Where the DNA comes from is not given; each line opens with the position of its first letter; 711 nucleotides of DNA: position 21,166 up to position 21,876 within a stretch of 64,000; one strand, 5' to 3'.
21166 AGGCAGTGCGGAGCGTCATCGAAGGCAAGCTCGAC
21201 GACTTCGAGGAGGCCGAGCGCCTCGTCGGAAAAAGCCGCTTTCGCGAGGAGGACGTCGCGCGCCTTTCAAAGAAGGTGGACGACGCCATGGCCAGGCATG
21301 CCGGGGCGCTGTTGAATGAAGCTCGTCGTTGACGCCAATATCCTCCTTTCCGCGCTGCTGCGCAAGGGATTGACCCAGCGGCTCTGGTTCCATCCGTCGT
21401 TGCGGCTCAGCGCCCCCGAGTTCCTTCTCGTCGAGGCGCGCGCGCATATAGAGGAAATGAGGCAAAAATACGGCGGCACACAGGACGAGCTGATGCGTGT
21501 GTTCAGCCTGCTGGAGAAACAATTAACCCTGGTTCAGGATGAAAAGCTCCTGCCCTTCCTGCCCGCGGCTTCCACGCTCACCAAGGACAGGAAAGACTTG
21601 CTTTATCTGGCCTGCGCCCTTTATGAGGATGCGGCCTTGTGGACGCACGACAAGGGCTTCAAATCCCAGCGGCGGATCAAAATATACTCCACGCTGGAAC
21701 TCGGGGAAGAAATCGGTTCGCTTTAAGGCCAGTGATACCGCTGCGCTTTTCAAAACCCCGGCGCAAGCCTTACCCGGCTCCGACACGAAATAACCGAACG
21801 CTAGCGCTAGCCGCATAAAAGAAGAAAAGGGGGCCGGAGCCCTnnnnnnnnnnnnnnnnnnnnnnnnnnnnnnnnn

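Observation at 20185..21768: Low-GC islet plus second RHH-PIN cassette flanked by hairpin-forming direct repeats with the same geometry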

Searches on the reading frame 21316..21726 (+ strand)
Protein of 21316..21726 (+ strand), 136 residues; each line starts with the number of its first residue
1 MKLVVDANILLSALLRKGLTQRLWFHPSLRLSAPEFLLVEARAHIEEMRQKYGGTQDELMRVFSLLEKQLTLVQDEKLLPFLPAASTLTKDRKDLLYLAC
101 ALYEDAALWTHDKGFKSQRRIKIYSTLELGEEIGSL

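Call 12: search_protein_families(library=pfam, proteins=[window:21316-21726:+], max_evalue=0.1)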
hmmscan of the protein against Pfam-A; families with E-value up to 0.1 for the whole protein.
window:21316-21726:+ (136 aa): 3 families
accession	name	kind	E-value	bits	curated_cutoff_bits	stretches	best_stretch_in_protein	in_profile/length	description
PF10130.15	PIN_2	-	1.9e-21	77.1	22.4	1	4-116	1-116/133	PIN domain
PF01850.27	PIN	-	0.004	18.2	23.6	1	4-117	2-116/120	PIN domain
PF13470.12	PIN_3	-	0.0059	17.9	27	1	2-106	1-106/115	PIN domain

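Call 15: find_encoding_contigs(protein=window:21316-21726:+, flank=10000, max_places=10)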
Protein window:21316-21726:+ (136 aa): no gene with exactly this product is on record in the collection.

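Call 16: find_homologous_proteins(query=window:21316-21726:+, max_evalue=0.00001)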
Query window:21316-21726:+ (136 aa): 71 proteins with E <= 0.00001 among 92 candidates.
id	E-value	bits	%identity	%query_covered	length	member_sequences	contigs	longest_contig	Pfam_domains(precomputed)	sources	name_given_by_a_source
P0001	1.6e-81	288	100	100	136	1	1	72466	PF10130.16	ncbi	ncbi:MAG: PIN domain-containing protein [Candidatus Micrarchaeota archaeon]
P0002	3.7e-68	245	84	100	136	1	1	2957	PF10130.16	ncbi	-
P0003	1.0e-47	179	62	100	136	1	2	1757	PF10130.16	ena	-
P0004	1.4e-46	175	60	100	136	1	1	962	PF10130.16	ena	-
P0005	4.9e-42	161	59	98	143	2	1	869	PF10130.16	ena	-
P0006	1.2e-40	156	54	100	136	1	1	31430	PF10130.16,PF13470.13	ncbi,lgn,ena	-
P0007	7.0e-40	154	55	100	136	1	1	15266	PF10130.16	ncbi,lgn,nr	ncbi:PIN domain-containing protein [Candidatus Micrarchaeota archaeon]|nr:PIN domain-containing prot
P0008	8.5e-40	153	54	100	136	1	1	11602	PF10130.16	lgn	-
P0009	2.1e-38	149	51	100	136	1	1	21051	PF10130.16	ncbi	-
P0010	1.5e-37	146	51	100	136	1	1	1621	PF10130.16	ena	-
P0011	3.4e-37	145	52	100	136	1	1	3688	PF10130.16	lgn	-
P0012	4.4e-37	145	52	100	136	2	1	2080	PF10130.16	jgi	-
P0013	1.3e-36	143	52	100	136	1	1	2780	PF10130.16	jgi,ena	-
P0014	1.7e-36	143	50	100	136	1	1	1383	PF10130.16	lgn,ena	-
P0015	2.1e-36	143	50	100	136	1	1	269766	PF10130.16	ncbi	ncbi:MAG: PIN domain-containing protein [Candidatus Diapherotrites archaeon]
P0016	2.6e-36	142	50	100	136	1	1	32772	PF10130.16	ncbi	-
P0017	5.7e-36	141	52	100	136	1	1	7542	PF10130.16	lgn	-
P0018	6.4e-36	141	51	100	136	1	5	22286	PF10130.16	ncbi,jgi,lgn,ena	-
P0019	8.0e-36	141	49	100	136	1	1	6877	PF10130.16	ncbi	-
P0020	3.8e-35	138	53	100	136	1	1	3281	PF10130.16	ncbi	-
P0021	4.2e-35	138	47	100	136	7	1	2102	PF10130.16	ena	-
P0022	5.6e-35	138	51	100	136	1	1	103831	PF10130.16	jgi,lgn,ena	-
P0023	5.9e-35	138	49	100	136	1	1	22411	PF10130.16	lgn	-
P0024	1.0e-34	137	51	100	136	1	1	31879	PF10130.16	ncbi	ncbi:MAG: PIN domain-containing protein [Candidatus Diapherotrites archaeon]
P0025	1.4e-34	137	51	100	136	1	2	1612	PF10130.16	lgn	-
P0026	3.6e-34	135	51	100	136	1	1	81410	PF10130.16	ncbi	ncbi:MAG: PIN domain-containing protein [Candidatus Diapherotrites archaeon]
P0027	4.0e-34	135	49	100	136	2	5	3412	PF10130.16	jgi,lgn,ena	-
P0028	4.4e-34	135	47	100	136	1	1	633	PF10130.16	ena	-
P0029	7.7e-34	134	47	100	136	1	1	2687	PF10130.16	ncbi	-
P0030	1.1e-33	134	49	100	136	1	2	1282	PF10130.16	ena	-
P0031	1.4e-33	133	49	100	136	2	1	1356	PF10130.16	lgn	-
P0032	1.9e-33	133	51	100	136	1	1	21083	PF10130.16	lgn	-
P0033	2.6e-33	133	47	100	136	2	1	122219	PF10130.16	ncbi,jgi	-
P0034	2.7e-33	132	51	100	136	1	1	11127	PF10130.16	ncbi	-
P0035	4.0e-33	132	49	100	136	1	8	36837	PF10130.16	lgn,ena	-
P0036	4.7e-33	132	48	100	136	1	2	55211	PF10130.16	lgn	-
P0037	5.4e-33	131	48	100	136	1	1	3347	PF10130.16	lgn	-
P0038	7.0e-33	131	49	100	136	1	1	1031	PF10130.16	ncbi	-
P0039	9.3e-33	131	46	100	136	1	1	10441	PF10130.16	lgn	-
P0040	9.6e-33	131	46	100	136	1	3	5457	PF10130.16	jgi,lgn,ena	-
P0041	1.5e-32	130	50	100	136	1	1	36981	PF01850.28,PF10130.16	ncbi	-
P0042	2.4e-32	129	46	100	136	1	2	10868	PF10130.16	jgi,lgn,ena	-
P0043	2.4e-32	129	48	100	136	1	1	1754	PF10130.16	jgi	jgi:predicted nucleic acid-binding protein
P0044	3.7e-32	129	46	100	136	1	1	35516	PF10130.16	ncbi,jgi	-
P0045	5.1e-32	128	47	100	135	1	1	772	PF10130.16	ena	-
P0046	5.8e-32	128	46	100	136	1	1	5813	PF10130.16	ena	-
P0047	6.2e-32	128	49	100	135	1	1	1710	PF10130.16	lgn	-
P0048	8.3e-32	128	49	100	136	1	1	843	PF10130.16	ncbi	-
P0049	1.1e-31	127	47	100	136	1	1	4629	PF10130.16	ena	-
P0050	1.5e-31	127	48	100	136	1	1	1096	PF10130.16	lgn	-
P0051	3.0e-31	126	49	100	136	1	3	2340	PF10130.16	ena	-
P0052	4.1e-31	125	46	100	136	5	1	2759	PF10130.16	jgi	-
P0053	5.1e-31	125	46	100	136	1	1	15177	PF10130.16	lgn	-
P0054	9.0e-31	124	45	100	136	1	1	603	PF10130.16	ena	-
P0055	9.8e-31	124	46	100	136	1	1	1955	PF10130.16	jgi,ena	-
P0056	1.0e-30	124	49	100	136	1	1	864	PF10130.16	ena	-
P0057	2.5e-29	120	46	100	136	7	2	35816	PF10130.16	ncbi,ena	-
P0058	5.6e-29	119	44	100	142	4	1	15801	PF10130.16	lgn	-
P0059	2.1e-28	117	46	100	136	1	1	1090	PF10130.16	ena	-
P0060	4.3e-28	116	44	100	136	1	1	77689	PF10130.16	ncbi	-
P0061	5.0e-28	115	42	100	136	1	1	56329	PF10130.16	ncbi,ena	-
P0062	1.1e-27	114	42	100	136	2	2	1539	PF01850.28,PF10130.16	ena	-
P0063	1.2e-26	111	43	99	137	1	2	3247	PF10130.16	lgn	-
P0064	6.0e-25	105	44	99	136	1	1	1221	PF10130.16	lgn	-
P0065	6.5e-21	92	42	96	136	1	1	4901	PF10130.16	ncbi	-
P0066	4.1e-20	90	40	96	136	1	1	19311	PF01850.28,PF10130.16,PF16289.12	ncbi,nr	ncbi:putative toxin-antitoxin system toxin component, PIN family [Candidatus Pacearchaeota archaeon]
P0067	4.2e-20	90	38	98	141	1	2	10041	PF10130.16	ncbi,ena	-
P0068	2.9e-16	77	32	95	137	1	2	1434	PF10130.16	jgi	jgi:predicted nucleic acid-binding protein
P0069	1.5e-14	72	38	96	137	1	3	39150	PF01850.28,PF10130.16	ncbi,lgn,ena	-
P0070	2.1e-12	65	34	95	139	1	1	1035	PF01850.28,PF10130.16,PF13470.13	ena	-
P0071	3.3e-9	55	32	100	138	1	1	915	PF10130.16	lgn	-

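Call 18: find_related_loci(query=A1, collection=genome_contigs, flank=4000)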
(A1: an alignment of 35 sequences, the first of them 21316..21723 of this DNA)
Query A1 (136 aa) in genome_contigs; peptide patterns used: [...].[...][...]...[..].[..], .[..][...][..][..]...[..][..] (x = any residue, [..] = any of these).
306 stretches matched a pattern; 195 encode a relative of the query (tblastn E <= 1e-3); the best 80 are kept; 80 distinct loci.
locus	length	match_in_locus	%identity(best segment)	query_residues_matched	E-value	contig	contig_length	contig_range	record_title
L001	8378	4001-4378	61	1-126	2e-50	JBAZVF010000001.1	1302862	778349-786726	MAG: Candidatus Micrarchaeia archaeon isolate SO_2017_GW1_246 NODE_5_length_1302862_cov_2.983931_OW334_2017, whole genom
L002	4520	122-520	59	1-133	1e-48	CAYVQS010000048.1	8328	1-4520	MAG TPA_asm: Candidatus Micrarchaeota archaeon isolate SRP062349_co5_86 genome assembly, contig: NODE_4502_length_8328_c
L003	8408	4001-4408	54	1-136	3e-48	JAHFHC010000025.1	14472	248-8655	MAG: Candidatus Micrarchaeota archaeon isolate nzgw33 NODE_5499_length_14473_cov_3.688266, whole genome shotgun sequence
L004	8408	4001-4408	55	1-136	1e-46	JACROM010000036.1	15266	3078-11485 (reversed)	MAG: Candidatus Micrarchaeota archaeon isolate NC_groundwater_1961_Pr3_S-0.2um_52_3 scaffold_122140, whole genome shotgu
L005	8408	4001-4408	55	1-136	2e-45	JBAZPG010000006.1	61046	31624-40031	MAG: Candidatus Micrarchaeia archaeon isolate SO_2017_SWC_24 scaffold_497_c1_LP-4_2017, whole genome shotgun sequence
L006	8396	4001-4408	50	1-136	4e-43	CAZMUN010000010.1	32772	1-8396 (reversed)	MAG TPA_asm: uncultured archaeon isolate SRP141376_co2_350 genome assembly, contig: NODE_2966_length_32772_cov_5.143809,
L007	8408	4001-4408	50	1-136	6e-43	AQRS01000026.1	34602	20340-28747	Candidatus Iainarchaeum andersonii SCGC AAA011-E11 A11E11DRAFT_contig_17_0.18_C, whole genome shotgun sequence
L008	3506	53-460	49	1-136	4e-43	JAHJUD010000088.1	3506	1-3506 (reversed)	MAG: Candidatus Micrarchaeota archaeon isolate OS_PC_MetaG.mb.82 OS_PC_MetaG.mb.82_k141_308733, whole genome shotgun seq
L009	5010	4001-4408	49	1-136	1e-42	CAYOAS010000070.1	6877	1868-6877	MAG TPA_asm: uncultured archaeon isolate binchicken_co376_240 genome assembly, contig: NODE_14596_length_6877_cov_5.2785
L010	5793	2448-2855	51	1-136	2e-42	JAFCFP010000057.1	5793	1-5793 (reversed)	MAG: Candidatus Iainarchaeum archaeon isolate Meg22_1618_Bin_64 Meg22_1618_Bin_64_scaffold_23545, whole genome shotgun s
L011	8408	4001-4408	51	1-136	2e-42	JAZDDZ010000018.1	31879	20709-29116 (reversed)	MAG: Candidatus Iainarchaeum archaeon isolate MEGAHIT-group-0.115 k141_13041939, whole genome shotgun sequence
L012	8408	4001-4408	51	1-136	2e-41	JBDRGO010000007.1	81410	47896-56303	MAG: Candidatus Iainarchaeum archaeon isolate MEGAHIT-group-1.438 k141_75119, whole genome shotgun sequence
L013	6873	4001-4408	47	1-136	1e-40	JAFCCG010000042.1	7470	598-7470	MAG: Chloroflexi bacterium isolate AB_1215_Bin_59 AB_1215_Bin_59.fna_scaffold_19702, whole genome shotgun sequence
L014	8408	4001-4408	47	1-136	2e-40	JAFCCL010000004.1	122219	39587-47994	MAG: Candidatus Iainarchaeum archaeon isolate AB_3033_Bin_170 AB_3033_Bin_170_scaffold_55, whole genome shotgun sequence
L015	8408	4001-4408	49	1-136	4e-40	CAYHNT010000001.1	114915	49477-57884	MAG TPA_asm: uncultured archaeon isolate ERP119705_co13_431 genome assembly, contig: NODE_176_length_114915_cov_6.508288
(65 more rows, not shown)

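Call 24: find_encoding_contigs(protein=P0001, flank=10000, max_places=4)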
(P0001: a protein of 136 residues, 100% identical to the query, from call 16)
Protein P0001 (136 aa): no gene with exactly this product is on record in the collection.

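Call 25: find_encoding_contigs(protein=P0002, flank=5000, max_places=4)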
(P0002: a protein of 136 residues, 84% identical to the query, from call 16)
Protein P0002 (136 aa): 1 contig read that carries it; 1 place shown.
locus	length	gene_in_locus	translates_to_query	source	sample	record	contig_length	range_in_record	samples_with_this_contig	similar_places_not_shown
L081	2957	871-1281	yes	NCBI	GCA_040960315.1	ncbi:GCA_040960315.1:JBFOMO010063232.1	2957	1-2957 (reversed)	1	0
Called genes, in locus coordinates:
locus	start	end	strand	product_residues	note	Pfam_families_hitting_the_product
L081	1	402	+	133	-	?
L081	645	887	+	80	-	PF26688:RHH_12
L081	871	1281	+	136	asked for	PF10130:PIN_2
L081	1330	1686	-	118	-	-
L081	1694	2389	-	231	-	PF05552:MS_channel_1st_1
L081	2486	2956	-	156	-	?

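Call 41: find_related_loci(query=A1, collection=viral_contigs, flank=4000)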
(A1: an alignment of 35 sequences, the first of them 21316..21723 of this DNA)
Query A1 (136 aa) in viral_contigs; peptide patterns used: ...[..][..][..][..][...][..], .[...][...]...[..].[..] (x = any residue, [..] = any of these).
39 stretches matched a pattern, but none encodes a relative of the query by tblastn (E <= 1e-3).

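Call 68: search_solved_structures(query=window:21316-21723:+, max_evalue=1)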
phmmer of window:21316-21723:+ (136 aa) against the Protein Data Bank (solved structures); distinct sequences matched with E-value up to 1: 1.
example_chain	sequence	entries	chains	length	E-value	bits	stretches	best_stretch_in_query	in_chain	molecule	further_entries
3ugm_A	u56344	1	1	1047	0.0013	21.9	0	48-92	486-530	TAL effector AvrBs3/PthA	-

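Call 69: search_protein_families(library=ncbifam, proteins=[window:21316-21723:+], max_evalue=0.1)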
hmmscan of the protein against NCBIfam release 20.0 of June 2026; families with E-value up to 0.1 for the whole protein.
window:21316-21723:+ (136 aa): 2 families
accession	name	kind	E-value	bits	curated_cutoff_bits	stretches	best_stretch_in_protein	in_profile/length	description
TIGR00305.1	TIGR00305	equivalog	0.0017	18.6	29.15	1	2-113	1-110/115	putative toxin-antitoxin system toxin component, PIN family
TIGR00028.1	Mtu_PIN_fam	subfamily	0.0042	17.3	73.6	0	92-124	106-138/143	TA system VapC family ribonuclease toxin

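Call 72: search_protein_families(library=pfam, alignment_id=A3, max_evalue=0.00001)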
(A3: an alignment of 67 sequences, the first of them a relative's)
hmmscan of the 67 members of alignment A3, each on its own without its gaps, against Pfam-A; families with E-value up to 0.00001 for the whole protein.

A. member 1, L001:1196-2755:- (519 aa): 0 families

B. families by the number of members that match (of 67 scanned): 88 families (the first 25 are shown)
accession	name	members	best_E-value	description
PF02661.23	Fic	3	3.6e-23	Fic/DOC family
PF09249.16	tRNA_NucTransf2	2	2e-38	tRNA nucleotidyltransferase, second domain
PF10996.14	Beta-Casp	2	1.1e-29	Beta-Casp domain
PF04055.27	Radical_SAM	2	3.3e-22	Radical SAM superfamily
PF13649.12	Methyltransf_25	2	1.3e-19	Methyltransferase domain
PF13847.12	Methyltransf_31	2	1.5e-18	Methyltransferase domain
PF16661.11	Lactamase_B_6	2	2e-18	Metallo-beta-lactamase superfamily domain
PF08241.18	Methyltransf_11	2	1.4e-17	Methyltransferase domain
PF07690.21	MFS_1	2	2.5e-16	Major Facilitator Superfamily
PF07521.17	RMMBL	2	7.9e-13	Zn-dependent metallo-hydrolase RNA specificity domain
PF00753.33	Lactamase_B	2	3.7e-12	Metallo-beta-lactamase superfamily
PF13489.12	Methyltransf_23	2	4.6e-10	Methyltransferase domain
PF12706.13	Lactamase_B_2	2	8.2e-10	Beta-lactamase superfamily domain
PF01909.29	NTP_transf_2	2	7.4e-09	Nucleotidyltransferase domain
PF00883.26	Peptidase_M17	1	5.8e-120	Cytosol aminopeptidase family, catalytic domain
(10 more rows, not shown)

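Call 84: find_encoding_contigs(protein=P0005, flank=3000, max_places=4)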
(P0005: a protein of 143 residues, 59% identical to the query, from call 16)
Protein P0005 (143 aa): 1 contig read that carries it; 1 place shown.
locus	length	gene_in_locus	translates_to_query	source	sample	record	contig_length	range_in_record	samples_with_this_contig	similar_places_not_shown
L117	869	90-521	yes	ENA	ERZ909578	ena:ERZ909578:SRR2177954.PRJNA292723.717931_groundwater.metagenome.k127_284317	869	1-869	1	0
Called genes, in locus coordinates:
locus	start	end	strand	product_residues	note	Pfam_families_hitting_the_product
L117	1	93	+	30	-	?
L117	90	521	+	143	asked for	PF10130:PIN_2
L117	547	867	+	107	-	?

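Call 85: find_encoding_contigs(protein=P0004, flank=3000, max_places=4)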
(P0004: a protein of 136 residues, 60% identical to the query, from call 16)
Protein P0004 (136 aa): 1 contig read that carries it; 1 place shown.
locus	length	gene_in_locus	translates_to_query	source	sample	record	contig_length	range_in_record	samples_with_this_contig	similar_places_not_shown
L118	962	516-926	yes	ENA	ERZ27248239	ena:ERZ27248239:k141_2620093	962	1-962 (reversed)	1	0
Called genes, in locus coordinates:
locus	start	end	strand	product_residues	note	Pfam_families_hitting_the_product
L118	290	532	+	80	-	PF26688:RHH_12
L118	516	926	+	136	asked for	PF10130:PIN_2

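Call 86: find_encoding_contigs(protein=P0003, flank=3000, max_places=4)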
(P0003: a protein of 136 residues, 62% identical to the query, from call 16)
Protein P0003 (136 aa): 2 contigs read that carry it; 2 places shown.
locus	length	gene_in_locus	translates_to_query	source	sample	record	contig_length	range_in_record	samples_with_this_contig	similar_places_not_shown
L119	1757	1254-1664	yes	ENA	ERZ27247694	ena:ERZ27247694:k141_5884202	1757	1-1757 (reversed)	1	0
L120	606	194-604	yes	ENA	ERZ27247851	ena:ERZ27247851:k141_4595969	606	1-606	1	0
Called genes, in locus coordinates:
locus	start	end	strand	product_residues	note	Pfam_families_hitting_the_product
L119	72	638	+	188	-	-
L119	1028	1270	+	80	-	PF26688:RHH_12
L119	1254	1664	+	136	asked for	PF10130:PIN_2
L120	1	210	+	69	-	?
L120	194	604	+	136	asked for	PF10130:PIN_2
